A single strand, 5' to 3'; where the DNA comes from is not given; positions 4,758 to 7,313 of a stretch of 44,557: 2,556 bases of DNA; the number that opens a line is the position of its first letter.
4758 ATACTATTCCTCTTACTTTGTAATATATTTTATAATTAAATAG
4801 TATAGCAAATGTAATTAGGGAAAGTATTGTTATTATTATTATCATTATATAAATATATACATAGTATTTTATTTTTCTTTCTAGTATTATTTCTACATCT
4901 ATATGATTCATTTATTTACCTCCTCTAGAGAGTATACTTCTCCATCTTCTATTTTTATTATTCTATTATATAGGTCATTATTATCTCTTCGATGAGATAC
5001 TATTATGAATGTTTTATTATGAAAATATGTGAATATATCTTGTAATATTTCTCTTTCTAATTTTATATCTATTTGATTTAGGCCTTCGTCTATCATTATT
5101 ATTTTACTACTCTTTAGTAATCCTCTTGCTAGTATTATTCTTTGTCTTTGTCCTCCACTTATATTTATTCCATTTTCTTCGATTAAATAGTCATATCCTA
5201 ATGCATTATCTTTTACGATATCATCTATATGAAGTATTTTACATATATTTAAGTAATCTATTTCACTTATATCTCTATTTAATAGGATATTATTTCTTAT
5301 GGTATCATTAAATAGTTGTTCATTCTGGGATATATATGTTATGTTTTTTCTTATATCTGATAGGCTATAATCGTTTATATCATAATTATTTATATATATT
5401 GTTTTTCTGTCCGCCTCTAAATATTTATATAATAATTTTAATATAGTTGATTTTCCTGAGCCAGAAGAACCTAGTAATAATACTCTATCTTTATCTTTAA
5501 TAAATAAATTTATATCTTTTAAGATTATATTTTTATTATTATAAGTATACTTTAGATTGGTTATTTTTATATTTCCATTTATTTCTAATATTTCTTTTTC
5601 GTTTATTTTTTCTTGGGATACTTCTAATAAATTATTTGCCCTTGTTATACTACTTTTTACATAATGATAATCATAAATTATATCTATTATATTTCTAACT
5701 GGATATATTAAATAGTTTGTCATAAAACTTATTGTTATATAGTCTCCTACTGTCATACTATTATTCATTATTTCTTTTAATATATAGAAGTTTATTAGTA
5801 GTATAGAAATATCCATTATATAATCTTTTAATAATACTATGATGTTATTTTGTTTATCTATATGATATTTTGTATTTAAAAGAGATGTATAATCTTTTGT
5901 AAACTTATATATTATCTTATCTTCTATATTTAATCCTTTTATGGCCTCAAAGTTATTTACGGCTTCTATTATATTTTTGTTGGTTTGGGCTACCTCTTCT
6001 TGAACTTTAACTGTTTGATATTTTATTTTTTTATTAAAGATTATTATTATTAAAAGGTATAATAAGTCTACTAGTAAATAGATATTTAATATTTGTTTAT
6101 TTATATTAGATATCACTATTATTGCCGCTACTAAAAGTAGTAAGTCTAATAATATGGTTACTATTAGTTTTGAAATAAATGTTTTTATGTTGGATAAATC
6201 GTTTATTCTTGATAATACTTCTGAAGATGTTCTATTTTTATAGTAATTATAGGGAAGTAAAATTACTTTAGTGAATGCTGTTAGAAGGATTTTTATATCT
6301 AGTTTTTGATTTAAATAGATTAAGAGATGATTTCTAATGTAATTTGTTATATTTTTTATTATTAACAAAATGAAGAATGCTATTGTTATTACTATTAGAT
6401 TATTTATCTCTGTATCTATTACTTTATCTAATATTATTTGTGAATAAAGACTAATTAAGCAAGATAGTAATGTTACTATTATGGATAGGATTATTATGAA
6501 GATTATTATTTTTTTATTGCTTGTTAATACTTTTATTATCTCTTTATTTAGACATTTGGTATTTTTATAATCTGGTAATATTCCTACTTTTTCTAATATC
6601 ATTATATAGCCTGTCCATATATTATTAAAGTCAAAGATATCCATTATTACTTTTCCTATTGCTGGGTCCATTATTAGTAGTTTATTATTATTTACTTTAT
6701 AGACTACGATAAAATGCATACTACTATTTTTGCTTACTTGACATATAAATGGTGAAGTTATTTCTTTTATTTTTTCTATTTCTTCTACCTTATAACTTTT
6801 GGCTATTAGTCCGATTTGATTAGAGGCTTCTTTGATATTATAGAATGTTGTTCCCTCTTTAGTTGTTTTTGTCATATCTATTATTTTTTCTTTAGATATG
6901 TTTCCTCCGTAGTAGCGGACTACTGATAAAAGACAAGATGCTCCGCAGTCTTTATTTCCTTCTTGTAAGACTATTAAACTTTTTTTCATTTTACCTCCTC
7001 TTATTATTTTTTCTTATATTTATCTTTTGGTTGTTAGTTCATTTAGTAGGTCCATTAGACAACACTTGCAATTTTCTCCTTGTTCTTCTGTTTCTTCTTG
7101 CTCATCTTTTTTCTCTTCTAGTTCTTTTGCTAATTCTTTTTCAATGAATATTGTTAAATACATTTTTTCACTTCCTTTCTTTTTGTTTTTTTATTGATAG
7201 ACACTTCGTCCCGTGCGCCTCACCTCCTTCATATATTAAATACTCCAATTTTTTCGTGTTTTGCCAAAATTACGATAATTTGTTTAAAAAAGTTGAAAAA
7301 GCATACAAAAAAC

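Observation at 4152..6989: Un-called two-peptide (class IIb-like) bacteriocin locus: two GG-leader peptides, C39-ABC exporter, unusually small accessory protein, no visible immunity or regulatory genes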

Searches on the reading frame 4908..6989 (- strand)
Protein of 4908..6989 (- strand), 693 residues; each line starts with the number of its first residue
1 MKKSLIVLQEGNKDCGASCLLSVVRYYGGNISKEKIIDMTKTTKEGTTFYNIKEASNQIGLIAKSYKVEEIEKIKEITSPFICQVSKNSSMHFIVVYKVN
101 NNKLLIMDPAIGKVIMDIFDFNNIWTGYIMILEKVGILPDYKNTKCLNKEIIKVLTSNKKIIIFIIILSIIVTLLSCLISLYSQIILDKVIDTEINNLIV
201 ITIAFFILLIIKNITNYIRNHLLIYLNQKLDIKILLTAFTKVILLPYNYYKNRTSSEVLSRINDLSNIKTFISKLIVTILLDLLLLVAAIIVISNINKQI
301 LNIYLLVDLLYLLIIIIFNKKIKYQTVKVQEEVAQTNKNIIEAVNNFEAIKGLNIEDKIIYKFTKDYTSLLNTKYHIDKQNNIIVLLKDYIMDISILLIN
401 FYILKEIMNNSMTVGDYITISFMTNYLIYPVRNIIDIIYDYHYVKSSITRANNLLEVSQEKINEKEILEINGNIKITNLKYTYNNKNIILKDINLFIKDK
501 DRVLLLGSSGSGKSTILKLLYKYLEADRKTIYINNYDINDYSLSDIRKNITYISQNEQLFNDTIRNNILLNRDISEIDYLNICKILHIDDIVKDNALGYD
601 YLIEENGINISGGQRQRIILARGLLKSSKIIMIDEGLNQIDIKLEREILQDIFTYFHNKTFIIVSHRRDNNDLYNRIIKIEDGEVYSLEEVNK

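Call 3: search_protein_families(library=pfam, proteins=[window:4908-6989:-], max_evalue=1)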
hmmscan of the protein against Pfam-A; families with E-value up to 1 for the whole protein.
window:4908-6989:- (693 aa): 24 families
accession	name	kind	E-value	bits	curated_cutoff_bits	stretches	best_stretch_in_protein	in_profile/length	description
PF00664.28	ABC_membrane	-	7.8e-35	121.3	28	1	162-431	1-274/274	ABC transporter transmembrane region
PF03412.21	Peptidase_C39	-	9.1e-34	116.6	22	1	6-134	4-130/133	Peptidase C39 family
PF00005.33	ABC_tran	-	1.2e-24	87.9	25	1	490-636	1-135/137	ABC transporter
PF05673.19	DUF815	-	0.00031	20.4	23.8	1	472-558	23-110/249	Protein of unknown function (DUF815)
PF13173.12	AAA_14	-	0.0005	20.5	27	1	503-554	5-55/129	AAA domain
PF13555.12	AAA_29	-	0.0016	18.5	27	1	498-517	20-39/61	P-loop containing region of AAA domain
PF13529.12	Peptidase_C39_2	-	0.0025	18.8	24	1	9-110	8-143/143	Peptidase_C39 like family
PF25199.1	nSTAND_NTPase5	-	0.004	17.4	34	1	502-549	43-93/145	Novel STAND NTPase 5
PF03193.22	RsgA_GTPase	-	0.0046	17.2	30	1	463-526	71-132/174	RsgA GTPase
PF13401.12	AAA_22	-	0.007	17.1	27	1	503-559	8-63/130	AAA domain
PF07728.20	AAA_5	-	0.0072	16.8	22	1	503-538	2-37/139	AAA domain (dynein-related subfamily)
PF13191.12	AAA_16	-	0.015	16.3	32.6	1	503-533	27-58/167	AAA ATPase domain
PF00004.35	AAA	-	0.017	16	21.2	1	503-566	1-52/131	ATPase family associated with various cellular activities (AAA)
PF13238.12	AAA_18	-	0.028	15.3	29.4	1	503-549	1-44/128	AAA domain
PF00158.32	Sigma54_activat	-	0.031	14.4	20.2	1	489-536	11-59/168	Sigma-54 interaction domain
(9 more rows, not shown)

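Call 6: search_protein_families(library=ncbifam, proteins=[window:4908-6989:-], max_evalue=1)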
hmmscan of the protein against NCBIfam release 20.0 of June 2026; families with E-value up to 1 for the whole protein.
window:4908-6989:- (693 aa): 164 families (the best 25 are shown)
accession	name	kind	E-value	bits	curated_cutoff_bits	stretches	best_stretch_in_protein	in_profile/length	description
TIGR01193.1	bacteriocin_ABC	subfamily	8.2e-113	378.3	523.85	1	11-685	3-686/708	peptide cleavage/export ABC transporter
TIGR03796.1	NHLM_micro_ABC1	equivalog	8.4e-97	325.1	853.3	1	6-685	4-689/710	NHLP family bacteriocin export ABC transporter peptidase/permease/ATPase subunit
NF045998.1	cleave_ABC_plasm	equivalog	1e-92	311.6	500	1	9-667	2-660/673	Mbov_0121 family peptidase domain-containing ABC transporter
TIGR03375.1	type_I_sec_LssB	subfamily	1.9e-92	310.7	693.1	1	18-685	5-679/696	type I secretion system permease/ATPase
TIGR01846.1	type_I_sec_HlyB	subfamily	2.8e-82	277.1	725.55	1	18-685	3-669/694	type I secretion system permease/ATPase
TIGR02203.1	MsbA_lipidA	equivalog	6.1e-66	223.1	602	1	158-685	13-546/572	lipid A export permease/ATP-binding protein MsbA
TIGR03797.1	NHLM_micro_ABC2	equivalog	2.8e-60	204.6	709.4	1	141-685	116-662/686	NHLP bacteriocin export ABC transporter permease/ATPase subunit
TIGR02204.1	MsbA_rel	hypoth_equivalog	1.8e-59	201.9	780.4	1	154-685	12-552/576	ABC transporter, permease/ATP-binding protein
TIGR01842.1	type_I_sec_PrtD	subfamily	2.1e-56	191.6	510.15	1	156-686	2-532/544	type I secretion system permease/ATPase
NF008381.0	PRK11176.1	equivalog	7.6e-56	189.7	867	1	160-686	26-557/582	lipid A ABC transporter ATP-binding protein/permease MsbA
TIGR02857.1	CydD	equivalog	8.7e-52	176.7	435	1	160-679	3-528/529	thiol reductant ABC exporter subunit CydD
NF008364.0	PRK11160.1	equivalog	1.7e-50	172.2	630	1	235-687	96-554/575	heme ABC transporter ATP-binding protein/permease CydC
TIGR00958.1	3a01208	subfamily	3.9e-49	167.6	874.6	1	140-686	141-692/711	antigen peptide transporter 2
NF010178.0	PRK13657.1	equivalog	1.6e-48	165.5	733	1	151-685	10-547/588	glucan ABC transporter ATP-binding protein/ permease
NF045513.1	HepA_fam_ABC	equivalog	1.2e-45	156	725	1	191-685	87-586/610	heterocyst formation ABC transporter subunit HepA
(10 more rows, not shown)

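Call 8: find_related_loci(query=window:4908-6989:-, collection=genome_contigs, flank=6000)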
Query window:4908-6989:- (693 aa) in genome_contigs; peptide patterns used: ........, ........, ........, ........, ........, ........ (x = any residue, [..] = any of these).
113 stretches matched a pattern; 18 encode a relative of the query (tblastn E <= 1e-3); 18 distinct loci.
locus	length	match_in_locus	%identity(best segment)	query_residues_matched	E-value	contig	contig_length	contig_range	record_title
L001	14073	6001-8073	69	1-691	0e+0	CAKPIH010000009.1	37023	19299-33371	MAG: uncultured Bacilli bacterium isolate REFINED_METABAT215_TOP10_CONTIGS_1500_ASSEMBLY_K77_MERGED__Hadza_MoBio_hadza-A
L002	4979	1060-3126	71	4-692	0e+0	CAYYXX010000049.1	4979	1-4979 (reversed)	MAG TPA_asm: uncultured Clostridium sp. isolate SRP313737_co1_1 genome assembly, contig: NODE_22899_length_4979_cov_25.4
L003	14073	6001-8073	68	1-691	0e+0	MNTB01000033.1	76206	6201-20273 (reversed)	MAG: Firmicutes bacterium CAG:321_26_22 Ley3_66761_scaffold_472, whole genome shotgun sequence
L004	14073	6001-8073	69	1-691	0e+0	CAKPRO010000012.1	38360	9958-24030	MAG: uncultured Bacilli bacterium isolate REFINED_METABAT215_TOP10_CONTIGS_1500_ASSEMBLY_K77_MERGED__Hadza_MoBio_hadza-E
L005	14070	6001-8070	56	1-690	0e+0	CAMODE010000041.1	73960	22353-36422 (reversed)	MAG: uncultured Bacillales bacterium isolate SRR873609_bin.88_metaWRAP_v1.3_MAG genome assembly, contig: ERZ1756109_2742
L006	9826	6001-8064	58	1-688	0e+0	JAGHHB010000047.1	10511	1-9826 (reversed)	MAG: Bacilli bacterium isolate MAG.282 k127_832669, whole genome shotgun sequence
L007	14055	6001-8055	59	1-685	0e+0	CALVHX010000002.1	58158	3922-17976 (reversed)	MAG: uncultured Bacilli bacterium isolate BRZ_PI__bin89 genome assembly, contig: BRZ_PI__NODE_691_length_58158_cov_8.452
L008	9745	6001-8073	64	1-691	0e+0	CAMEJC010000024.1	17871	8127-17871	MAG: uncultured Tenericutes bacterium isolate SRR15057922_bin.2_metaWRAP_v1.3_MAG genome assembly, contig: ERZ10407413.1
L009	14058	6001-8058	55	5-690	0e+0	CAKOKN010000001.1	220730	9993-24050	MAG: uncultured Bacilli bacterium isolate REFINED_METABAT215_TOP10_CONTIGS_1500_ASSEMBLY_K77_MERGED__Hadza_MoBio_hadza-E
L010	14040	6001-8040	57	1-681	0e+0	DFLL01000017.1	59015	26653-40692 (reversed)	MAG TPA_asm: Bacillales bacterium UBA3620 UBA3620_contig_6178, whole genome shotgun sequence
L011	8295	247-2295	50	3-685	0e+0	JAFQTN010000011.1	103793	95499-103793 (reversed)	MAG: Bacilli bacterium isolate RGIG2137 Goat_Colon-6__c870, whole genome shotgun sequence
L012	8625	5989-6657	21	473-693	6e-14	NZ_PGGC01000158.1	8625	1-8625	Aeromonas cavernicola strain DSM 24474 A.cavernicola_R1_new_contig_159, whole genome shotgun sequence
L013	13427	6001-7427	29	480-684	8e-14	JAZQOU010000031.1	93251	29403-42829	MAG: Lachnospiraceae bacterium isolate T1900045242_TH20190012.MAGScoT_cleanbin_000035 SGB_5546_k141_1071598, whole genom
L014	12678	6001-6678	25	474-683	2e-12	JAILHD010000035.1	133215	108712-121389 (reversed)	MAG: Treponema sp. isolate RUI115 k141_11115667_flag=0_multi=37.6808_len=133215, whole genome shotgun sequence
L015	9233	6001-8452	26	459-692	4e-10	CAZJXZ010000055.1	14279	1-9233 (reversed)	MAG TPA_asm: uncultured Eubacteriales bacterium isolate binchicken_co383_20 genome assembly, contig: NODE_1311_length_14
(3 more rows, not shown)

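Call 48: search_solved_structures(query=window:4911-6989:-, max_evalue=1e-20, show_alignments=2)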
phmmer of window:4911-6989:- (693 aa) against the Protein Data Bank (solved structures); distinct sequences matched with E-value up to 1e-20: 234 (the best 60 are shown).
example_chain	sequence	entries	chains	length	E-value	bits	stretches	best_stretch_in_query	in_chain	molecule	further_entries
4ry2_A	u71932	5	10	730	5.1e-94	319.2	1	2-686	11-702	ABC-type bacteriocin transporter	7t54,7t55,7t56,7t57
8vp3_A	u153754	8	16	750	5.6e-94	319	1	2-686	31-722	ABC-type bacteriocin transporter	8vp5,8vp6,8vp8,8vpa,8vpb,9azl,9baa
4s0f_A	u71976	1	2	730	1.2e-93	317.9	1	2-686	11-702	ABC-type bacteriocin transporter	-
6v9z_A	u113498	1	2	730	9.6e-93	314.9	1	2-686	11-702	ABC-type bacteriocin transporter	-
8vp9_A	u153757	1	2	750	1.7e-90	307.5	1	2-686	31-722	ABC-type bacteriocin transporter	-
8hf4_A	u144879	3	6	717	1.3e-77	265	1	12-685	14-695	Transport/processing ATP-binding protein ComA | Competence factor transporting ATP-binding protein/permease ComA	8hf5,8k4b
8hf7_A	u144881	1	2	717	2.1e-77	264.3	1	12-685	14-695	Competence factor transporting ATP-binding protein/permease ComA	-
8hf6_A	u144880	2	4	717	3.1e-77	263.7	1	12-685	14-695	Competence factor transporting ATP-binding protein/permease ComA | Transport/processing ATP-binding protein ComA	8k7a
8vow_A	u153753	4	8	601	2.8e-65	224.2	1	155-686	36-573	ABC-type bacteriocin transporter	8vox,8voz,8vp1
4f4c_A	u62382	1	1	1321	1.8e-63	218.2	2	461-686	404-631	Multidrug resistance protein pgp-1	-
7sgr_J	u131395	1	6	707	1.5e-60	208.6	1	15-686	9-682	Alpha-hemolysin translocation ATP-binding protein HlyB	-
8dck_A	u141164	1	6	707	3.6e-60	207.3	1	15-686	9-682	Alpha-hemolysin translocation ATP-binding protein HlyB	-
8woi_A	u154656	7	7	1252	1.5e-56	195.4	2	253-685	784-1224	ABC transporter B family member 19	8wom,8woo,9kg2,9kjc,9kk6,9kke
8wp0_A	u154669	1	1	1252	1e-55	192.7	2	253-685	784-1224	ABC transporter B family member 19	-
8zpx_B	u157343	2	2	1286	1.6e-54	188.7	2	413-685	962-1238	ABC transporter B family member 1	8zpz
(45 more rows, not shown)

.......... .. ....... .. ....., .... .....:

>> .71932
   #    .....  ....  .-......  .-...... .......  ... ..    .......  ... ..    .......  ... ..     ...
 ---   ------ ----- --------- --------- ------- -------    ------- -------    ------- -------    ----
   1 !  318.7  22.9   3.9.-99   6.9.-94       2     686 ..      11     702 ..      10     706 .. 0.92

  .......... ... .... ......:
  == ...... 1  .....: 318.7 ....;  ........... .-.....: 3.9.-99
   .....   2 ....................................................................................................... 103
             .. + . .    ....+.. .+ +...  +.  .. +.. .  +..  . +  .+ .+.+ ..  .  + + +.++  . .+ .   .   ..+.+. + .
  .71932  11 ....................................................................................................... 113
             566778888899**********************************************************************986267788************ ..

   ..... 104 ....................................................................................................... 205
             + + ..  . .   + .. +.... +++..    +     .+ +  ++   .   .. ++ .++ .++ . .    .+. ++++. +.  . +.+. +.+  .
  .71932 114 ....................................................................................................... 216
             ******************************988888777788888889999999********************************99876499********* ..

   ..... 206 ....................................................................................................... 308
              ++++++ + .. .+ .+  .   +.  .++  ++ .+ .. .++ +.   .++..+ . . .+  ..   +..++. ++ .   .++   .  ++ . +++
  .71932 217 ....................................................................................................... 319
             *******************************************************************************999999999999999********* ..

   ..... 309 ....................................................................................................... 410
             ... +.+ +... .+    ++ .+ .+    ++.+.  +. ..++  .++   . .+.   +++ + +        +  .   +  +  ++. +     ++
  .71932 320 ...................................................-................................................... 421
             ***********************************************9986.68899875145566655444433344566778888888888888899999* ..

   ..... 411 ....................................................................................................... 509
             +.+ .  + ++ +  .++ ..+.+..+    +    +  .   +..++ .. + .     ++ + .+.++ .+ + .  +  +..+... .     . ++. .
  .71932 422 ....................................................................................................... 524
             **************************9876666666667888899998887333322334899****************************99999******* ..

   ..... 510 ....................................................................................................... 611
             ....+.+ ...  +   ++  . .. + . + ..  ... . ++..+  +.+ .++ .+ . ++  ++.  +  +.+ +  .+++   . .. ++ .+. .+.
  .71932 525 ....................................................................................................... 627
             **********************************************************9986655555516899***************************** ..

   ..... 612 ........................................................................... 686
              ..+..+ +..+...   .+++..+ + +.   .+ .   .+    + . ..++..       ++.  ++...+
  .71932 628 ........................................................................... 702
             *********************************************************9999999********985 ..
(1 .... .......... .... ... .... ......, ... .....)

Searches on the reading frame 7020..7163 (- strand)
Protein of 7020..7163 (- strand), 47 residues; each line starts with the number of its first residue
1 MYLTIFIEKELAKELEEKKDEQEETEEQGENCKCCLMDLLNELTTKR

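Call 3: search_protein_families(library=pfam, proteins=[window:7020-7163:-], max_evalue=1)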
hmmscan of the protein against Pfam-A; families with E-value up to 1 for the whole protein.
window:7020-7163:- (47 aa): 0 families

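Call 6: search_protein_families(library=ncbifam, proteins=[window:7020-7163:-], max_evalue=1)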
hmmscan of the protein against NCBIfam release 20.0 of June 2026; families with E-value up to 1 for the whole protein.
window:7020-7163:- (47 aa): 0 families
